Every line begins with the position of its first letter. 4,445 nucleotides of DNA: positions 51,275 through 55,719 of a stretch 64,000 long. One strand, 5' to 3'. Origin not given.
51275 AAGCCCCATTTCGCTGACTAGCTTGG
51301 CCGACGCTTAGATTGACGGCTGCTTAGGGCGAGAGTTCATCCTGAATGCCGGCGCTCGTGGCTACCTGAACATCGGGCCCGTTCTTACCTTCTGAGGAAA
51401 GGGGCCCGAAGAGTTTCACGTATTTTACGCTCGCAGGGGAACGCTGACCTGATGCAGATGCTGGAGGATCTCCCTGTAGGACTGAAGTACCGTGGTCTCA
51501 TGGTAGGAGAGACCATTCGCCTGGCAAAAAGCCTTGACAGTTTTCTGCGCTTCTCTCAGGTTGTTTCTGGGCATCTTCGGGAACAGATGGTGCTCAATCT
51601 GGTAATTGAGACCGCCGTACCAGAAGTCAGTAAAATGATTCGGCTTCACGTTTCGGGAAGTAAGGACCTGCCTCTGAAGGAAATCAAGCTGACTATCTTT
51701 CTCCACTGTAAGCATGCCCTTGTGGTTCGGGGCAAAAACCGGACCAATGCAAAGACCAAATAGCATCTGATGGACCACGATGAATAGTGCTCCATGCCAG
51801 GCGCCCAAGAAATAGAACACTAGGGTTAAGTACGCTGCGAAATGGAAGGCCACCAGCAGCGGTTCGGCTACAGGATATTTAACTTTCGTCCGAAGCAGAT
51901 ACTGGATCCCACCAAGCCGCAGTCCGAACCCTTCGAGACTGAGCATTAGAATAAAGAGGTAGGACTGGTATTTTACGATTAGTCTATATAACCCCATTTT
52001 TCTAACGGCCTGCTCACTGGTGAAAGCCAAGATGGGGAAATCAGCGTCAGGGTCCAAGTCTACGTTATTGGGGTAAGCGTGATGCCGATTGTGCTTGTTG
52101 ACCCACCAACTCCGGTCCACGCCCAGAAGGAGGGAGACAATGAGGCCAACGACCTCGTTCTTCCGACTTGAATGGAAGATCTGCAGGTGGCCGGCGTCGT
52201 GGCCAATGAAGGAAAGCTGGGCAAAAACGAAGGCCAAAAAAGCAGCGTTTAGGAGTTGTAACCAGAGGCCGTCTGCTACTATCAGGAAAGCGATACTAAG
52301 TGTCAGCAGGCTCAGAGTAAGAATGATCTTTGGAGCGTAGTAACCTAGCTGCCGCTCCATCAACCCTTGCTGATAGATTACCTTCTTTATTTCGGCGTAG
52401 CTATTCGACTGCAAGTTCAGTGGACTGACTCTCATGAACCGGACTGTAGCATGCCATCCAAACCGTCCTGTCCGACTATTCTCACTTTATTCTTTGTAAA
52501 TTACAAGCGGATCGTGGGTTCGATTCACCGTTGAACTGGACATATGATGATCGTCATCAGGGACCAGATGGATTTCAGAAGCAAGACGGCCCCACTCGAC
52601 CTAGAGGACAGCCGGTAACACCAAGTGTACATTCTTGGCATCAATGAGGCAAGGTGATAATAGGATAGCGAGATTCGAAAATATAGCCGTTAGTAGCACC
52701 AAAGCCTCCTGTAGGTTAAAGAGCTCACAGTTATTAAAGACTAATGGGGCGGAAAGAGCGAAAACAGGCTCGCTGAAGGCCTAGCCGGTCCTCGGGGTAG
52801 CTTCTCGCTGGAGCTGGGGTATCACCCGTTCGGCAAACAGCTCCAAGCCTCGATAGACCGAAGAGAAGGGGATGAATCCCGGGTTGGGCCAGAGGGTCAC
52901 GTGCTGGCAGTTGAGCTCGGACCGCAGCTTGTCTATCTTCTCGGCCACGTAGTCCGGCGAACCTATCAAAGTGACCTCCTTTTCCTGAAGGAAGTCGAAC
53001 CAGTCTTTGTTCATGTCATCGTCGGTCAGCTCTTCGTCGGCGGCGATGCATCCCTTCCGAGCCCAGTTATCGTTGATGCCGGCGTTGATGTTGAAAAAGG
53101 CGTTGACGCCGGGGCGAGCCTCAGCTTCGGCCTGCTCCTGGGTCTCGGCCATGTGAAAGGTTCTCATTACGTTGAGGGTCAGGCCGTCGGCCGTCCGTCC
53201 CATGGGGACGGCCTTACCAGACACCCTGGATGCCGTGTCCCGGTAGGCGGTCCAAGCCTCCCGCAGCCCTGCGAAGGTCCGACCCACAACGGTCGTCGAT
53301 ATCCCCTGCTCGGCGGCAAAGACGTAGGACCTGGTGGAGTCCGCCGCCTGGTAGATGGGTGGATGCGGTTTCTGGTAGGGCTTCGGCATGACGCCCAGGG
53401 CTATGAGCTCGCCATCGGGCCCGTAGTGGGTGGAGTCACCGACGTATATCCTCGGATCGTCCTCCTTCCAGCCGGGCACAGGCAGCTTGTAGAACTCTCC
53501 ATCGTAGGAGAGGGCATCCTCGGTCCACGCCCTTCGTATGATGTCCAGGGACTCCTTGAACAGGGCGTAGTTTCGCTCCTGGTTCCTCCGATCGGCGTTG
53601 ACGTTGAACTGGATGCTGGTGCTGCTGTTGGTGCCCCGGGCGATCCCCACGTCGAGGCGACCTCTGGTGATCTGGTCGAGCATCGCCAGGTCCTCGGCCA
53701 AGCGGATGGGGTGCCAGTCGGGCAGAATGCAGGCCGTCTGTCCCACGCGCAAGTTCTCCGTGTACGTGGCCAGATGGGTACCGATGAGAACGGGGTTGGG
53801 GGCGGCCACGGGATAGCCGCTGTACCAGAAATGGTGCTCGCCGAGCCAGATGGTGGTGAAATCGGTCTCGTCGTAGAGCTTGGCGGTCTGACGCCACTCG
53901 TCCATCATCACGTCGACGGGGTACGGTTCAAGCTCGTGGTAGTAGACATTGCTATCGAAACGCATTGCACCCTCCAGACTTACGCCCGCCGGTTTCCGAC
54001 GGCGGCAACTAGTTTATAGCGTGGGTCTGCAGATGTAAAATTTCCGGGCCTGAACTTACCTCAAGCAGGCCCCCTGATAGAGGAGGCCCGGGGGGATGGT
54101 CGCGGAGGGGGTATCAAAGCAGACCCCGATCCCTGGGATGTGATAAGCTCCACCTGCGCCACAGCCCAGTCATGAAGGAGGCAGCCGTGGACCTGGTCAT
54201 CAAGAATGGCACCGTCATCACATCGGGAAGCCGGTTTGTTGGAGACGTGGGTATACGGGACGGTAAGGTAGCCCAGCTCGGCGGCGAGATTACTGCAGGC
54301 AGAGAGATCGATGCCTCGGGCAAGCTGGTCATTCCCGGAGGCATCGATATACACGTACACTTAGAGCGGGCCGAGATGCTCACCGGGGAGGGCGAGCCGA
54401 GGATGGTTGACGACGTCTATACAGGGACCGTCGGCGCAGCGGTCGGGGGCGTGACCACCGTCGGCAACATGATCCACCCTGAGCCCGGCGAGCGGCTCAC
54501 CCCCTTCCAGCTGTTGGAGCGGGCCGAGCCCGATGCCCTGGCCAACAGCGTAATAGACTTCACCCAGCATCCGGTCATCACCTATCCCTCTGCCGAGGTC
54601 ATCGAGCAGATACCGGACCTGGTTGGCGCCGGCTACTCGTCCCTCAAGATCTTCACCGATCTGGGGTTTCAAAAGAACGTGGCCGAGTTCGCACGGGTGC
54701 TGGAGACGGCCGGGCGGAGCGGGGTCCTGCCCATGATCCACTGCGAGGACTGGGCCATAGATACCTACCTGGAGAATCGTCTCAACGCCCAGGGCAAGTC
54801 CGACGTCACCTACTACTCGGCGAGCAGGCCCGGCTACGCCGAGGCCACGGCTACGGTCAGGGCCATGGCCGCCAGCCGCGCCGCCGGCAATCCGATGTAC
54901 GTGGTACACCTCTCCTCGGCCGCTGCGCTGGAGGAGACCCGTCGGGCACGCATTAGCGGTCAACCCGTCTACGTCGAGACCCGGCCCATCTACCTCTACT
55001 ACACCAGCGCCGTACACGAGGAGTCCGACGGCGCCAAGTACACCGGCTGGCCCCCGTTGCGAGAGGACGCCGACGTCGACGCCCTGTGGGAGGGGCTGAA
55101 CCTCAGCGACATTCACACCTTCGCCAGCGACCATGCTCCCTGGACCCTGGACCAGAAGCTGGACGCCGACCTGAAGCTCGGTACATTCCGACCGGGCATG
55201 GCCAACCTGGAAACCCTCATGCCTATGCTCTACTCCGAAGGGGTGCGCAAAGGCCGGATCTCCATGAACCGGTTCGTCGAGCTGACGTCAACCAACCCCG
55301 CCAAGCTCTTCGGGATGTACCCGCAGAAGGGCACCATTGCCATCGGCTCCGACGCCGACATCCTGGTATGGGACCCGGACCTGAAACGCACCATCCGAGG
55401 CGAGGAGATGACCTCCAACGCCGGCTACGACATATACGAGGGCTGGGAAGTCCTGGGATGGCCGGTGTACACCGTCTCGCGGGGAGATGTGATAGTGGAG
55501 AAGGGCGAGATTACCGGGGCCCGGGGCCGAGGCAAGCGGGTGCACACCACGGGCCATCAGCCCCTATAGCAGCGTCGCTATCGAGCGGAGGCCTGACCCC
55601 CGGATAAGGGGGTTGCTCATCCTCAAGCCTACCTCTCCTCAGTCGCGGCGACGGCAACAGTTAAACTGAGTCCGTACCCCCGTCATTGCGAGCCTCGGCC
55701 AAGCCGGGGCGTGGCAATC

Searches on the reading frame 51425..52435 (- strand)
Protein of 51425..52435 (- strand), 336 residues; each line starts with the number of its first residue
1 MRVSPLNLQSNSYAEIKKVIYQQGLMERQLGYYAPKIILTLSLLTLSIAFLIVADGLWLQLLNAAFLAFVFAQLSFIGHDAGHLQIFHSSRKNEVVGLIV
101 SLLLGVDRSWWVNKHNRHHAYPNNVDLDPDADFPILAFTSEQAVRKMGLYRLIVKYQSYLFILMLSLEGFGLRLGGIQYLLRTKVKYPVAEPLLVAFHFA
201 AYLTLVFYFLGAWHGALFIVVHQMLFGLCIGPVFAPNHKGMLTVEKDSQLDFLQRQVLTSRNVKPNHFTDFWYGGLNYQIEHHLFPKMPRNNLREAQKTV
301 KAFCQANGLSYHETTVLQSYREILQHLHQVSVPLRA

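Call 26: search_protein_families(library=pfam, proteins=[window:51425-52435:-], max_evalue=0.00001)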
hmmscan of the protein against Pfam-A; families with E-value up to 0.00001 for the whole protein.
window:51425-52435:- (336 aa): 1 family
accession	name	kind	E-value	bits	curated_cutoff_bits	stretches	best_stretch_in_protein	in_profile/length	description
PF00487.30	FA_desaturase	-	1e-39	137.3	29.7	1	58-314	3-252/253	Fatty acid desaturase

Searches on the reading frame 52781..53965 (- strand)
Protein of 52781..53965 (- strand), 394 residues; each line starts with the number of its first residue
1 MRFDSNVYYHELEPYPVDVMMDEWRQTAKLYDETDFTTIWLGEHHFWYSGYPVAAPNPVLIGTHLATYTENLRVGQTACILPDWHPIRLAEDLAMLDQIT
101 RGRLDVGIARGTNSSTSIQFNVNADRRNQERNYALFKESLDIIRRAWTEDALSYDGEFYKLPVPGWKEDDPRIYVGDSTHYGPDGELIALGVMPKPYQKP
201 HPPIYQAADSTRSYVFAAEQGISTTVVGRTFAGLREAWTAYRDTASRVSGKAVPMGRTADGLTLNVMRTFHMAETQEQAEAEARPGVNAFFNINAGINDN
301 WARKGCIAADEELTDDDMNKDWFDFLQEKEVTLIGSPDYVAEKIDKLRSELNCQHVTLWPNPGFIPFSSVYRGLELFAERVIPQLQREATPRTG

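Call 51: search_protein_families(library=pfam, proteins=[window:52781-53965:-], max_evalue=0.00001)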
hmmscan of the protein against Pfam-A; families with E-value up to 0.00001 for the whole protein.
window:52781-53965:- (394 aa): 1 family
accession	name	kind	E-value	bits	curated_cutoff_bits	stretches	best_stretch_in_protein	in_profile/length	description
PF00296.26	Bac_luciferase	-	5.9e-47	161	27.9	1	21-348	22-308/314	Luciferase-like monooxygenase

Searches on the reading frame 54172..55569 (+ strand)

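Call 25: search_protein_families(library=pfam, proteins=[window:54172-55569:+], max_evalue=0.00001)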
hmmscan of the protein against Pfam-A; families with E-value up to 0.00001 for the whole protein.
window:54172-55569:+ (465 aa): 2 families
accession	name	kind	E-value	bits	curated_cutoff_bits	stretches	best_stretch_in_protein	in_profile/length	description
PF01979.26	Amidohydro_1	-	1.4e-18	67.7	25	1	52-440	1-344/345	Amidohydrolase family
PF07969.17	Amidohydro_3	-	2.9e-14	53.9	29.7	0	361-406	405-450/472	Amidohydrolase family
